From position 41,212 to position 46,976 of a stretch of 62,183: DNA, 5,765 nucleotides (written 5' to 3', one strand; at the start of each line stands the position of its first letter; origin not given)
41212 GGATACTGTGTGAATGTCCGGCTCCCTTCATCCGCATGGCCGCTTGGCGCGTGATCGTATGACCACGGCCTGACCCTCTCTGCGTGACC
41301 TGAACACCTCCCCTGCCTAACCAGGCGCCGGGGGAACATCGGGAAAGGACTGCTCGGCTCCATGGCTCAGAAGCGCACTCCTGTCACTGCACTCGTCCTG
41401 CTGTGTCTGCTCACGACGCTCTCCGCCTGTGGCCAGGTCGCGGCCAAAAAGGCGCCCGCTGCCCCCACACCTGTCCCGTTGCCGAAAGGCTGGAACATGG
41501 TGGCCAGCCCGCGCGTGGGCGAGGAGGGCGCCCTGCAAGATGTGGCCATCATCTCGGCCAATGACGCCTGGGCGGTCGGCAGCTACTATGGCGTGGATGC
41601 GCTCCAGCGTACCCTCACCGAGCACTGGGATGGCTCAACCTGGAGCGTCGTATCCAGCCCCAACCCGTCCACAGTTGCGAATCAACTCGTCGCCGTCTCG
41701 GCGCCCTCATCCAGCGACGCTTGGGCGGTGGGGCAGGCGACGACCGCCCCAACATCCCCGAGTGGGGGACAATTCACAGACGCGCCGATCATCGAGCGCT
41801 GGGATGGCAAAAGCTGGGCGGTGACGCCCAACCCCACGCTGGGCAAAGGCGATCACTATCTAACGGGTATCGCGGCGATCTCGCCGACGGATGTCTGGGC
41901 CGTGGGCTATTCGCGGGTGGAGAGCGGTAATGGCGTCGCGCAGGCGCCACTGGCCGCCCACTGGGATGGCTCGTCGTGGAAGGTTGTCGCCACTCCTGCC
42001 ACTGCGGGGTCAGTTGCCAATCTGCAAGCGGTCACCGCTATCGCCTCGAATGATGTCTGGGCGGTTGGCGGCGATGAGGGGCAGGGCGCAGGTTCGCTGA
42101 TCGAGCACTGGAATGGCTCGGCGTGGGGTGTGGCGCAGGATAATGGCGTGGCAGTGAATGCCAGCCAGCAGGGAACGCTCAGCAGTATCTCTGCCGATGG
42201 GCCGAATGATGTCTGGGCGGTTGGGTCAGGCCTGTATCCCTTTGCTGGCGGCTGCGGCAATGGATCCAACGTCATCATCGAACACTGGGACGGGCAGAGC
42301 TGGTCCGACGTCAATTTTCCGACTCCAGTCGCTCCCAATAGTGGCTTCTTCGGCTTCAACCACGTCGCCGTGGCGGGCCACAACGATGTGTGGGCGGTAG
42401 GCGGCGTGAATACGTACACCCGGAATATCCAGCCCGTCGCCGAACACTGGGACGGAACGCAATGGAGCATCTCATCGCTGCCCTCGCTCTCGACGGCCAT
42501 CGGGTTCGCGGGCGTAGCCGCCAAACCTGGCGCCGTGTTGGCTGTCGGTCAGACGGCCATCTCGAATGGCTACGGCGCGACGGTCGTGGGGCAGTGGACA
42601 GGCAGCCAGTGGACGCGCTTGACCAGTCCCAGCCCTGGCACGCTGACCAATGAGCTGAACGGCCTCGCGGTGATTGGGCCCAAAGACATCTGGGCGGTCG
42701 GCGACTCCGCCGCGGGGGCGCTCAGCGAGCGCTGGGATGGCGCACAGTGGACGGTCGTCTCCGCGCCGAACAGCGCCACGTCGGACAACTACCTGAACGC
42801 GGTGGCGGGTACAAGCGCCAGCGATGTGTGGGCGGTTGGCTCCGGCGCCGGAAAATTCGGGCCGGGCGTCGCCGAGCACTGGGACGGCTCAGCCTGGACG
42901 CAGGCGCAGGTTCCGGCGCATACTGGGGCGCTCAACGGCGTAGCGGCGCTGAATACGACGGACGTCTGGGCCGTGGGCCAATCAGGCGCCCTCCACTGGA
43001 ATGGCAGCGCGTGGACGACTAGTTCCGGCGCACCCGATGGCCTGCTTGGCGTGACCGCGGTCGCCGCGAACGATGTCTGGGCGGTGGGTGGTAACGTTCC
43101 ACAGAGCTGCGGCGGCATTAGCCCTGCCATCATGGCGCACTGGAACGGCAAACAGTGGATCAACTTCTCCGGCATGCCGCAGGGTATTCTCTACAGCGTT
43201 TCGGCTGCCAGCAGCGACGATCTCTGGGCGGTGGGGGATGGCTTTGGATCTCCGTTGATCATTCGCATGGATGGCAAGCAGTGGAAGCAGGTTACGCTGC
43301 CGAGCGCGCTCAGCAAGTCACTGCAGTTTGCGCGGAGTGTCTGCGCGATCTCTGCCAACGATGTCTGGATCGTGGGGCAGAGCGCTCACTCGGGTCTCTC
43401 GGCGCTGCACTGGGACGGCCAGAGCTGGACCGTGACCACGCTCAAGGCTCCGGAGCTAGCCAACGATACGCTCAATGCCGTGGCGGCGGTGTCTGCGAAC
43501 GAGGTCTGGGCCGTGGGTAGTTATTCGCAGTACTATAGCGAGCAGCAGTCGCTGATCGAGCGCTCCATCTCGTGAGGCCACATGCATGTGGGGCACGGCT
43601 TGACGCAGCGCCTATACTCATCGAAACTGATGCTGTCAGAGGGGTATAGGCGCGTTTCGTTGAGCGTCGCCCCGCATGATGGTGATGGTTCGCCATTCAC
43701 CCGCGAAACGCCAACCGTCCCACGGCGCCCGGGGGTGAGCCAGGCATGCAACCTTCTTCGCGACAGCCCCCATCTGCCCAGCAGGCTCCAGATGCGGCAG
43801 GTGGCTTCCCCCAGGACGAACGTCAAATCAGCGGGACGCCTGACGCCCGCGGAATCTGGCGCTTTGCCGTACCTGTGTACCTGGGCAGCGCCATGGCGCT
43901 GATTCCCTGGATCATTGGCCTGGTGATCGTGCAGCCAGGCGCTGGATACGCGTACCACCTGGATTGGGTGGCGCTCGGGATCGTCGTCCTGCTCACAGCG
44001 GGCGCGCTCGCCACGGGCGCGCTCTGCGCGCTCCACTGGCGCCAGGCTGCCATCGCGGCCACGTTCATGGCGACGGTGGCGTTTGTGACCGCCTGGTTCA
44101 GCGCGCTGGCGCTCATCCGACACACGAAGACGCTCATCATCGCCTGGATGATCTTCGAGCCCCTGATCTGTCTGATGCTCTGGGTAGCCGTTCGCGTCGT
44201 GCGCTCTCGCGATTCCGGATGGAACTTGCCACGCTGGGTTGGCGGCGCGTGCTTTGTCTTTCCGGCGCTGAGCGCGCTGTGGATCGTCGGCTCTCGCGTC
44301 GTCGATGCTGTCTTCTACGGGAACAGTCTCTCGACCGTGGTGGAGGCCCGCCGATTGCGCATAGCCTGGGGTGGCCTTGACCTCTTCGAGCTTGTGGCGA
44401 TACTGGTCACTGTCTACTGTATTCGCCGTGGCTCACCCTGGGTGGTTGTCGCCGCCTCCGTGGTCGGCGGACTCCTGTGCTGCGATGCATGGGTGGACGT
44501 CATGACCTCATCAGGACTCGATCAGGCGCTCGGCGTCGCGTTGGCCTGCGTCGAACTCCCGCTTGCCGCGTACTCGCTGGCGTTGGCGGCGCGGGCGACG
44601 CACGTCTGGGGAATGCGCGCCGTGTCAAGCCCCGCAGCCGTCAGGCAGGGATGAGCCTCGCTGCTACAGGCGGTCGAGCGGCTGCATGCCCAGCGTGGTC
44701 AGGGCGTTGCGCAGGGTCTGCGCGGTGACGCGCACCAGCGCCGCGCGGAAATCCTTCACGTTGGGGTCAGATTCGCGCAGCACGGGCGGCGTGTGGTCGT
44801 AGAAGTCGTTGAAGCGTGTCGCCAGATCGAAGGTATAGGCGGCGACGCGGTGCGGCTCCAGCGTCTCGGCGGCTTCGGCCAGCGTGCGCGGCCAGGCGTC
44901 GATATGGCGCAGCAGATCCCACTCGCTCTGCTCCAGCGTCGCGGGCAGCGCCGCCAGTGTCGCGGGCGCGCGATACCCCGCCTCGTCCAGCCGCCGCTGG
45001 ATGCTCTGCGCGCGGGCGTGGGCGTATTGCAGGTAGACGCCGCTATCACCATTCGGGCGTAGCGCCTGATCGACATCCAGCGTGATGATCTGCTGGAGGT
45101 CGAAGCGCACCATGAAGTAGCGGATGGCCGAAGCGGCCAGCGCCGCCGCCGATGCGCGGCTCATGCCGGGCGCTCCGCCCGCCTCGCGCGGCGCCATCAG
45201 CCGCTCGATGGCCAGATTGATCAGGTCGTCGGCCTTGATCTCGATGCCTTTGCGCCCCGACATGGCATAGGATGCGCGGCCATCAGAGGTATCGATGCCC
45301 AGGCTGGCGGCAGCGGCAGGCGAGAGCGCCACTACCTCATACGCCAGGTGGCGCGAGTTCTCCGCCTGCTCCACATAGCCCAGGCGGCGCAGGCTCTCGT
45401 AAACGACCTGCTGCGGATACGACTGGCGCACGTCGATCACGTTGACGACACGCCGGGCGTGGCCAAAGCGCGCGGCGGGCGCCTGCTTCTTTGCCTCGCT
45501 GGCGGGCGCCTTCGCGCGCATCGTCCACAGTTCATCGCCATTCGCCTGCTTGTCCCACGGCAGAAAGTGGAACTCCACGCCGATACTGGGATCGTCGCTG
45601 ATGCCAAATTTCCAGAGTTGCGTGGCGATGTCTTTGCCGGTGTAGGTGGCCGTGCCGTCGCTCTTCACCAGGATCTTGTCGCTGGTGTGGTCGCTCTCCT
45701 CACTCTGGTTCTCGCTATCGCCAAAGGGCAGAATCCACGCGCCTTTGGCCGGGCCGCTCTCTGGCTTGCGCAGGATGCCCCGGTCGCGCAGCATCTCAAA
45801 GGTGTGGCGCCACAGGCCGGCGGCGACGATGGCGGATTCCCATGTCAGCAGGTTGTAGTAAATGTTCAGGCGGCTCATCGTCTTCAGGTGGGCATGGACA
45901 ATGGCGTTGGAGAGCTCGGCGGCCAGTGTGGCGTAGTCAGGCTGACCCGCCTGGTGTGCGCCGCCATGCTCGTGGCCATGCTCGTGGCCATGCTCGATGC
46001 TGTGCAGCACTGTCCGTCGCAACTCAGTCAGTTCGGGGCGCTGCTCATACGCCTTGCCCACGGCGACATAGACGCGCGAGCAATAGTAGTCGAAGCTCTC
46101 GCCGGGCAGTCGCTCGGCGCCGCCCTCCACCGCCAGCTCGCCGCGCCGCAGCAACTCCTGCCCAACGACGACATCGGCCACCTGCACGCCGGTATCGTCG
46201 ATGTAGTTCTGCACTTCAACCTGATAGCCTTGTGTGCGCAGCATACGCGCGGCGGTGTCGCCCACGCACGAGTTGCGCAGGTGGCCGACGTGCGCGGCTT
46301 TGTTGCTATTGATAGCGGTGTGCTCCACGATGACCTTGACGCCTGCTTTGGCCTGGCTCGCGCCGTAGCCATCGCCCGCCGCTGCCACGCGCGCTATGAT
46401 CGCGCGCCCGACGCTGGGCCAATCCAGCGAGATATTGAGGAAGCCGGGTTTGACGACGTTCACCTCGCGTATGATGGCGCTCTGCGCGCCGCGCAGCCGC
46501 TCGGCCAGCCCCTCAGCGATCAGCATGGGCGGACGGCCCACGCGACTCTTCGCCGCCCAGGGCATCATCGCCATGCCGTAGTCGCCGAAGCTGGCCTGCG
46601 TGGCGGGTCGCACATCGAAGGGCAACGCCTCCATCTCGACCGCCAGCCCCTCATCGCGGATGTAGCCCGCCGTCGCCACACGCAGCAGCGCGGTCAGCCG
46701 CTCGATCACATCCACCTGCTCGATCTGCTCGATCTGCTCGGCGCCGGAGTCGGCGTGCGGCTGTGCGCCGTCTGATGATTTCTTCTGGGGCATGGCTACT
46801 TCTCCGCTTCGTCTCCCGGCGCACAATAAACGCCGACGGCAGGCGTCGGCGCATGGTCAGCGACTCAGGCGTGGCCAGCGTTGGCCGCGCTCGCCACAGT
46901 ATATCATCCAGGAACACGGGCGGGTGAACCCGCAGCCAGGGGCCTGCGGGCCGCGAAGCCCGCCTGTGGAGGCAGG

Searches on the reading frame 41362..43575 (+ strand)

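Call 13: search_protein_families(library=pfam, proteins=[window:41362-43575:+])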
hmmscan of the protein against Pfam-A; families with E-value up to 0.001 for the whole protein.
window:41362-43575:+ (737 aa): 3 families
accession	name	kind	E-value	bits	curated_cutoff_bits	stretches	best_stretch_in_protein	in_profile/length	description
PF10708.14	DUF2510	-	1.6e-07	31.3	24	0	506-521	16-31/35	Protein of unknown function (DUF2510)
PF12768.13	Rax2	-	4.3e-05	23.5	28.8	0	598-647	111-165/254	Rax2 C-terminal beta propeller domain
PF19565.4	DUF6087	-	0.00016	22.3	27.1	0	454-482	45-74/99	Family of unknown function (DUF6087)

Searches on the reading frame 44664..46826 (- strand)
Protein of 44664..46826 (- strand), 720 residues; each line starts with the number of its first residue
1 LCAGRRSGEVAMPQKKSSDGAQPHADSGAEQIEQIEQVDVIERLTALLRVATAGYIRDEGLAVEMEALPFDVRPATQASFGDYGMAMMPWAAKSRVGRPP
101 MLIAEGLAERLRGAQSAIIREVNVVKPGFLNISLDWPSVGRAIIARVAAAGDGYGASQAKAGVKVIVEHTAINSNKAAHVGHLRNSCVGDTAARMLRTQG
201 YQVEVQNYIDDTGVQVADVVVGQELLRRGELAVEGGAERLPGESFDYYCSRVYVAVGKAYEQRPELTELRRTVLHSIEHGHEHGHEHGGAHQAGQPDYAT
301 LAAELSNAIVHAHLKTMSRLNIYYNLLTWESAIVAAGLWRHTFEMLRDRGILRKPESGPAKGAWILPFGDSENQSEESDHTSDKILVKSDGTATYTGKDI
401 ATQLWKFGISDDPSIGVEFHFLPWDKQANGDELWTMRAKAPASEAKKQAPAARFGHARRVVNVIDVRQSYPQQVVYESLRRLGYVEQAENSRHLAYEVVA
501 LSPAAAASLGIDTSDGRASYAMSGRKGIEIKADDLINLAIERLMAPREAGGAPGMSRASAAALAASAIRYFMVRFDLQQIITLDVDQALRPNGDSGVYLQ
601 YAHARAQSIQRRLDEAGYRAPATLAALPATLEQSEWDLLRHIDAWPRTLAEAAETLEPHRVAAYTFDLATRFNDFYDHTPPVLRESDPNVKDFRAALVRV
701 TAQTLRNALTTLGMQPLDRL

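Call 13: search_protein_families(library=pfam, proteins=[window:44664-46826:-])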
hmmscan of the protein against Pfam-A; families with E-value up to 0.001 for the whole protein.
window:44664-46826:- (720 aa): 3 families
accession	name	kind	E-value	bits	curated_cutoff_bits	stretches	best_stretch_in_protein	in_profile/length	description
PF05746.21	DALR_1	-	6.1e-29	100.9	22.3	1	599-720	1-117/117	DALR anticodon binding domain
PF00750.26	tRNA-synt_1d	-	1.9e-17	63.7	23.3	1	157-402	14-221/349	tRNA synthetases class I (R), catalytic domain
PF03485.21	Arg_tRNA_synt_N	-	4e-07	31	21.5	1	70-134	24-85/85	Arginyl tRNA synthetase N terminal domain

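Call 70: search_protein_families(library=ncbifam, proteins=[window:44664-46826:-], max_evalue=1e-10)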
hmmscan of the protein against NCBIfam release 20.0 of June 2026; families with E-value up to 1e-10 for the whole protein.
window:44664-46826:- (720 aa): 4 families
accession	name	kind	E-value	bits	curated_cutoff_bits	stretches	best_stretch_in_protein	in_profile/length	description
NF002447.0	PRK01611.3-4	equivalog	3.8e-130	435.2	460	1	45-715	6-608/613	arginine--tRNA ligase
TIGR00456.1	argS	equivalog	1.8e-85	287.4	261.65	2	67-407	24-323/569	arginine--tRNA ligase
NF002446.0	PRK01611.3-3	equivalog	2.6e-81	273.8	399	2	456-720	394-636/636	arginine--tRNA ligase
NF045898.1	ArgS_rel_codon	equivalog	3.5e-21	76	340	1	70-209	31-156/327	ArgS-related anticodon-binding protein NrtL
